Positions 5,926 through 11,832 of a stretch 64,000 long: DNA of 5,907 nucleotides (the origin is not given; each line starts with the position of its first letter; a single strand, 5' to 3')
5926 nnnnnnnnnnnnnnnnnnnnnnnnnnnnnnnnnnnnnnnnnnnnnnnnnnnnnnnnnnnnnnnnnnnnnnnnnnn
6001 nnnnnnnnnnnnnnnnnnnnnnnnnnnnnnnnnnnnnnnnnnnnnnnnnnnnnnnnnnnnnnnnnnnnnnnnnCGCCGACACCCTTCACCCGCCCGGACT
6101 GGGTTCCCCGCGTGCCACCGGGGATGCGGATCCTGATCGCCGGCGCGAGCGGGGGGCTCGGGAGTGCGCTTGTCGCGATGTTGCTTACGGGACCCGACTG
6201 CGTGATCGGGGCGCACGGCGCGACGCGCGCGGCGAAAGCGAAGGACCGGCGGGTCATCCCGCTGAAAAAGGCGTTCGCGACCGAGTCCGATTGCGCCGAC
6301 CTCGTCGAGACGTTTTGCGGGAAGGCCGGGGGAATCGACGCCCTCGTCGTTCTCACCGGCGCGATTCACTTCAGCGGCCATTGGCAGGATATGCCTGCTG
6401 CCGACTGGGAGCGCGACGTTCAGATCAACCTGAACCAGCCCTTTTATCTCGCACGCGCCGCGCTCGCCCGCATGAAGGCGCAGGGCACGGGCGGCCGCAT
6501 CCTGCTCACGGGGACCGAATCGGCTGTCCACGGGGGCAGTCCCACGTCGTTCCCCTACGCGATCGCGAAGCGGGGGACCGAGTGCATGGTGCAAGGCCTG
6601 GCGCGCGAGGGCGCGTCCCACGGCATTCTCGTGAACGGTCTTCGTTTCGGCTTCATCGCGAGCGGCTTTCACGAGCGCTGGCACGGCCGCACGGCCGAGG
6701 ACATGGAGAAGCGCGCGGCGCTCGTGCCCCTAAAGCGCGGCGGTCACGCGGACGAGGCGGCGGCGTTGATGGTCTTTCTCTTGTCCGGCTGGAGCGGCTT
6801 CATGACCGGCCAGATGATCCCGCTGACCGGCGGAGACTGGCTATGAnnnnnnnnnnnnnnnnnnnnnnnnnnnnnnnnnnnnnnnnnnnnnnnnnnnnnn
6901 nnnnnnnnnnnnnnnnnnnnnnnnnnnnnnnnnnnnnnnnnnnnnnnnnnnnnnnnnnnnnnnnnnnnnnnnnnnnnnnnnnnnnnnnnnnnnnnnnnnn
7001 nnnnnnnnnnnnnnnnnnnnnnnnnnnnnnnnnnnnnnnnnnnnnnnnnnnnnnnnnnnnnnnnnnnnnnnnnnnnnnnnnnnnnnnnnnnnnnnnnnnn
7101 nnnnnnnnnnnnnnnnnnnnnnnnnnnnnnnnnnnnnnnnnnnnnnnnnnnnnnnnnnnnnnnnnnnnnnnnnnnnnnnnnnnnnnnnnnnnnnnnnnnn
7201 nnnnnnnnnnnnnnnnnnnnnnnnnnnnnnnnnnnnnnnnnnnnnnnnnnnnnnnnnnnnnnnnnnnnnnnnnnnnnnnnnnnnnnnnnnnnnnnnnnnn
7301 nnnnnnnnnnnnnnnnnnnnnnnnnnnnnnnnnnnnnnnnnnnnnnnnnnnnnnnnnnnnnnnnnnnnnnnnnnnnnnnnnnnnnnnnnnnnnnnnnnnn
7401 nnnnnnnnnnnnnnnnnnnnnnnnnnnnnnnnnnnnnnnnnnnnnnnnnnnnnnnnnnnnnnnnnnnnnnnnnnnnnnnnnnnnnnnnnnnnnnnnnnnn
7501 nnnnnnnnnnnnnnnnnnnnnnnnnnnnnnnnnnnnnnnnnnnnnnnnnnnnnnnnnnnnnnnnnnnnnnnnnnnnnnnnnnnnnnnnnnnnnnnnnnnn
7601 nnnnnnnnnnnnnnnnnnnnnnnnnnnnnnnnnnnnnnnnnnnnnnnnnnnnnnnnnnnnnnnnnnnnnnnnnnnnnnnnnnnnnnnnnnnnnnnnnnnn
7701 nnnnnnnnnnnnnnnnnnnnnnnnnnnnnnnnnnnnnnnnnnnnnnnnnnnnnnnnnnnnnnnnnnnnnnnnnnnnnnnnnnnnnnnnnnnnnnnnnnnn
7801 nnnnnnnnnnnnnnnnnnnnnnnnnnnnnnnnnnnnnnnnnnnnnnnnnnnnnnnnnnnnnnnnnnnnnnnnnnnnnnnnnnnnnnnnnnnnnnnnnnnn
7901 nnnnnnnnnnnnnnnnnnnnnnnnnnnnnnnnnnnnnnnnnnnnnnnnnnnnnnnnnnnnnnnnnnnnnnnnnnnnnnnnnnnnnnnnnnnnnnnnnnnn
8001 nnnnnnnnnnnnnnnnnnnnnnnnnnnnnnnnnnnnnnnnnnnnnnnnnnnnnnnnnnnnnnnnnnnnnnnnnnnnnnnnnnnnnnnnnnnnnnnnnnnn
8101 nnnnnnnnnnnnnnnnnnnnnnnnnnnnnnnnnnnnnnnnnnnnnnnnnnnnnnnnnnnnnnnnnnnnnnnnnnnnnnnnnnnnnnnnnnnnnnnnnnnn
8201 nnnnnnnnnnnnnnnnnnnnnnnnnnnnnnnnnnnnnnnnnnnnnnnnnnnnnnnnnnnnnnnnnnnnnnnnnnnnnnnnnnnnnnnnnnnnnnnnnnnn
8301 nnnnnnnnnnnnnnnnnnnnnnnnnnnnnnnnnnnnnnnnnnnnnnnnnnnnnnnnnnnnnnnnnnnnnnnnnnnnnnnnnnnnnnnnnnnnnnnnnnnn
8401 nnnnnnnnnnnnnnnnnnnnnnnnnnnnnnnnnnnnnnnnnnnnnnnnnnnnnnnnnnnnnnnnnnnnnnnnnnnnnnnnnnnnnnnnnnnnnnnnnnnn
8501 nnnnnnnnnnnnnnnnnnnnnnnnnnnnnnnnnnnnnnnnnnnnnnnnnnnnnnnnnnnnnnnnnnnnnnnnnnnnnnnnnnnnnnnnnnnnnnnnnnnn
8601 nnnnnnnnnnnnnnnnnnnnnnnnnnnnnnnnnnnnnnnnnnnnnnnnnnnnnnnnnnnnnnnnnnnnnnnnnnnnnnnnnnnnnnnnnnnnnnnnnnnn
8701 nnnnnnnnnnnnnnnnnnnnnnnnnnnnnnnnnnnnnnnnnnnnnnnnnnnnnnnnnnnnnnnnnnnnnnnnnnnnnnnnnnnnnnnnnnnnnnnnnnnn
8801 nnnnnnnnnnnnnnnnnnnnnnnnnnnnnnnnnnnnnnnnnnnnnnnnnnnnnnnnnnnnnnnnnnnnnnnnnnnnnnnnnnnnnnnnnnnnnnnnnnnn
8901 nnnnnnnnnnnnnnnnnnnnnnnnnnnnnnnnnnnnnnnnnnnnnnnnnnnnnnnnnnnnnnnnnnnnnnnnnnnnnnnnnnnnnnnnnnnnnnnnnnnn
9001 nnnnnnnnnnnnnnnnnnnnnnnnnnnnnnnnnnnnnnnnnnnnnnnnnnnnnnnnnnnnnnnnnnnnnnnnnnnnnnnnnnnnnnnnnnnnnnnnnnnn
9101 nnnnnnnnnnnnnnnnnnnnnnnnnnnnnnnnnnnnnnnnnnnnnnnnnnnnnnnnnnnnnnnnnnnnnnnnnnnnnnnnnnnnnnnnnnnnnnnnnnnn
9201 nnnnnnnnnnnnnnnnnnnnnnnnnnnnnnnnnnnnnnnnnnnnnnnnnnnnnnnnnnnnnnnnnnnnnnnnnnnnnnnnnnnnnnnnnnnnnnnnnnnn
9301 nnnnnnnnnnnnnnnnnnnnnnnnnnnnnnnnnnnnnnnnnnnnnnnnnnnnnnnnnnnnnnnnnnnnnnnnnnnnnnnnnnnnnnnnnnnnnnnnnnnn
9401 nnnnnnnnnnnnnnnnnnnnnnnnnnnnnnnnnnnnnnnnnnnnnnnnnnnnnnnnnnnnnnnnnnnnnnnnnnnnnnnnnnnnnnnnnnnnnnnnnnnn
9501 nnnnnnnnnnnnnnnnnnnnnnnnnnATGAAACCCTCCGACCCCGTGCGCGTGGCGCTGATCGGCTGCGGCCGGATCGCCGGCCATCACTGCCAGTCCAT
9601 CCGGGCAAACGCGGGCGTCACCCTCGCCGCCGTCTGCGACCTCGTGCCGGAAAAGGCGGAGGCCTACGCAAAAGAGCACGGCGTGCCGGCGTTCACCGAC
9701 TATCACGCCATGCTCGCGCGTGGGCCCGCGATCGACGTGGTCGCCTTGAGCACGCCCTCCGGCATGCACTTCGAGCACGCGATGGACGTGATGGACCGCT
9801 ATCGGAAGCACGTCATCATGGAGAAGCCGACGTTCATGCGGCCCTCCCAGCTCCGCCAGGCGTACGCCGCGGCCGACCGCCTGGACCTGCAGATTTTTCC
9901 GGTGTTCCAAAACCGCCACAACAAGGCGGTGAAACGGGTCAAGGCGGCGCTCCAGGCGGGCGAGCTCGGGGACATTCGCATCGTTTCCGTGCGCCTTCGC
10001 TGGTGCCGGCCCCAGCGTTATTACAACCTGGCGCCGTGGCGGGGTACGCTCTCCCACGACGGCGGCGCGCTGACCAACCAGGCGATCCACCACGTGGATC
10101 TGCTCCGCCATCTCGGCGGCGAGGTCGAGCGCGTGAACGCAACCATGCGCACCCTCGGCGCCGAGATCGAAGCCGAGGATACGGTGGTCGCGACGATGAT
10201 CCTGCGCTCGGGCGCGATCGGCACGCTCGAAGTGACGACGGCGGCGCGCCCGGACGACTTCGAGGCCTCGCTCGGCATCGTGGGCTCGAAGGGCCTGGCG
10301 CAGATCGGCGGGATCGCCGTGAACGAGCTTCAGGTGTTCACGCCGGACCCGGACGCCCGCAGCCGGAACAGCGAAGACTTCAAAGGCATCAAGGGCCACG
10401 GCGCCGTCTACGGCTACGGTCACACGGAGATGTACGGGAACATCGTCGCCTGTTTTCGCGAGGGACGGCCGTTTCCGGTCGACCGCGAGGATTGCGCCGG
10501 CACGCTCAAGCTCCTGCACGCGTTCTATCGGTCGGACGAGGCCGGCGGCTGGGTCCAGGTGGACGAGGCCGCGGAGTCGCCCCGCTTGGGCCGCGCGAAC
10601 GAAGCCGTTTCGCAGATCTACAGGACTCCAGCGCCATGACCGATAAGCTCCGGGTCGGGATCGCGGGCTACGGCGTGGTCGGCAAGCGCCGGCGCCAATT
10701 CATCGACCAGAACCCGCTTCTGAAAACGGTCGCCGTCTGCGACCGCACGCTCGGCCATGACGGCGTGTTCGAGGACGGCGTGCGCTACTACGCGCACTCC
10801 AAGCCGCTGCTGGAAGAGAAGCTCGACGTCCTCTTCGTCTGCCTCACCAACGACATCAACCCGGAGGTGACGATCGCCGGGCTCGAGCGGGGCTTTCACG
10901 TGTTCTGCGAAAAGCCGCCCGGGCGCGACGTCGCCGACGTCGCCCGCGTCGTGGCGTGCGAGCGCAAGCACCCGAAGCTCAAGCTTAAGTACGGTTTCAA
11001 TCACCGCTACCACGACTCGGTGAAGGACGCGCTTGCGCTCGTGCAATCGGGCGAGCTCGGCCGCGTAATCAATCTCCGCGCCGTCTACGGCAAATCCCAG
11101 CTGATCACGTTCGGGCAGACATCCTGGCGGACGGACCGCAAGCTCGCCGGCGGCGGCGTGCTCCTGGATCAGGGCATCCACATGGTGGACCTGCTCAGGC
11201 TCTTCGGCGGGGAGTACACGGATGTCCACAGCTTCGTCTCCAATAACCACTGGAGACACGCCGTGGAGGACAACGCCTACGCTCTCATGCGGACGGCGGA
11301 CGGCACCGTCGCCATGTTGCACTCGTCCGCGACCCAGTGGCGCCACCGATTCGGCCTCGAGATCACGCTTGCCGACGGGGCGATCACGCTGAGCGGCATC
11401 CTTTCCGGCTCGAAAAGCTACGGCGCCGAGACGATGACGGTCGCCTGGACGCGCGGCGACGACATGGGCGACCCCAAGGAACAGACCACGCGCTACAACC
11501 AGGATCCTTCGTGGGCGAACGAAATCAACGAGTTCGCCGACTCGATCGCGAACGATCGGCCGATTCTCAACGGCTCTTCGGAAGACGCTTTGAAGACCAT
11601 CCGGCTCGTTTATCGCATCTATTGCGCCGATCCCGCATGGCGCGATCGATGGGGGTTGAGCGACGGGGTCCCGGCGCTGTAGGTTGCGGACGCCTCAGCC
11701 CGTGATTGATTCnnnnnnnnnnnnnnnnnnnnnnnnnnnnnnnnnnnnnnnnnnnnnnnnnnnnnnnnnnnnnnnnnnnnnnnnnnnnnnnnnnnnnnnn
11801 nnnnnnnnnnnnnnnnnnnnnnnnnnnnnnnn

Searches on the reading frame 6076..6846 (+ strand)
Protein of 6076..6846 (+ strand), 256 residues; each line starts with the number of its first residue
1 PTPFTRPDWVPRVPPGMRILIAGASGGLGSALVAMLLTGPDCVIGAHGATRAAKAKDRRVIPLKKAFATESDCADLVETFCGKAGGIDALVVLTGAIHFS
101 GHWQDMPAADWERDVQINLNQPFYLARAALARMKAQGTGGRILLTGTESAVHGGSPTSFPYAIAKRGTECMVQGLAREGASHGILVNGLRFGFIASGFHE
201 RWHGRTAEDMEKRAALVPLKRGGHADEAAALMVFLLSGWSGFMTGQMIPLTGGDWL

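Call 25: search_protein_families(library=pfam, proteins=[window:6076-6846:+], max_evalue=0.0001)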
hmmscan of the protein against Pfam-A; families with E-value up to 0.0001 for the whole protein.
window:6076-6846:+ (256 aa): 3 families
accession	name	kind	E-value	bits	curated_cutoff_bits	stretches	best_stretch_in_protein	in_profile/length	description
PF13561.12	adh_short_C2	-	2.5e-28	99.7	27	1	63-253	48-234/236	Enoyl-(Acyl carrier protein) reductase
PF00106.31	adh_short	-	6.4e-22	78.4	26.6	1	19-200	3-188/195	short chain dehydrogenase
PF01370.27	Epimerase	-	8.3e-08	32.4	20.9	1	19-186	1-167/240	NAD dependent epimerase/dehydratase family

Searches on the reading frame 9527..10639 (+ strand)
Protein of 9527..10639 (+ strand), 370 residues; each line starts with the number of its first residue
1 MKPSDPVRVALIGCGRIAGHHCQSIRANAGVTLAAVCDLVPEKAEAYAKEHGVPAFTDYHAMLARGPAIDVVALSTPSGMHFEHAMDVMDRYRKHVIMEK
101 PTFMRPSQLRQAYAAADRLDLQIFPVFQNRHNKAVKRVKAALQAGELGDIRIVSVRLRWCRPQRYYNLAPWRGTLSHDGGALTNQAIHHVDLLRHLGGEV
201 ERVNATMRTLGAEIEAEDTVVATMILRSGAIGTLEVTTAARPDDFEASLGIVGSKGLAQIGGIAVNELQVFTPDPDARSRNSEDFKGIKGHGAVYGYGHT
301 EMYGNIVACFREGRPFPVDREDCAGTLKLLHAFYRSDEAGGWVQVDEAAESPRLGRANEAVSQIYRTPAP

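Call 25: search_protein_families(library=pfam, proteins=[window:9527-10639:+], max_evalue=0.0001)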
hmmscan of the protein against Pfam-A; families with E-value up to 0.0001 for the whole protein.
window:9527-10639:+ (370 aa): 3 families
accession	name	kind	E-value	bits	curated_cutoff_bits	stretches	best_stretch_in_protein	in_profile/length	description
PF22725.1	GFO_IDH_MocA_C3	-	7.5e-28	97.5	27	1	136-257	2-122/124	GFO/IDH/MocA C-terminal domain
PF02894.22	GFO_IDH_MocA_C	-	9.3e-23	81.6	22.9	1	139-345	1-218/218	Oxidoreductase family, C-terminal alpha/beta domain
PF01408.29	GFO_IDH_MocA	-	2.1e-22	80.5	24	1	7-123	1-116/120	Oxidoreductase family, NAD-binding Rossmann fold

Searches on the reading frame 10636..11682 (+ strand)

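Call 25: search_protein_families(library=pfam, proteins=[window:10636-11682:+], max_evalue=0.0001)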
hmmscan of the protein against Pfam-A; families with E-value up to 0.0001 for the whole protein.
window:10636-11682:+ (348 aa): 3 families
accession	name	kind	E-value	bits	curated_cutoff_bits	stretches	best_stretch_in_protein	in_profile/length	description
PF22725.1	GFO_IDH_MocA_C3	-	7.6e-26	91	27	1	132-250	4-123/124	GFO/IDH/MocA C-terminal domain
PF01408.29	GFO_IDH_MocA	-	3.6e-15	57.1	24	1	5-115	1-115/120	Oxidoreductase family, NAD-binding Rossmann fold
PF02894.22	GFO_IDH_MocA_C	-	4.6e-13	49.9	22.9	1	135-329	3-207/218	Oxidoreductase family, C-terminal alpha/beta domain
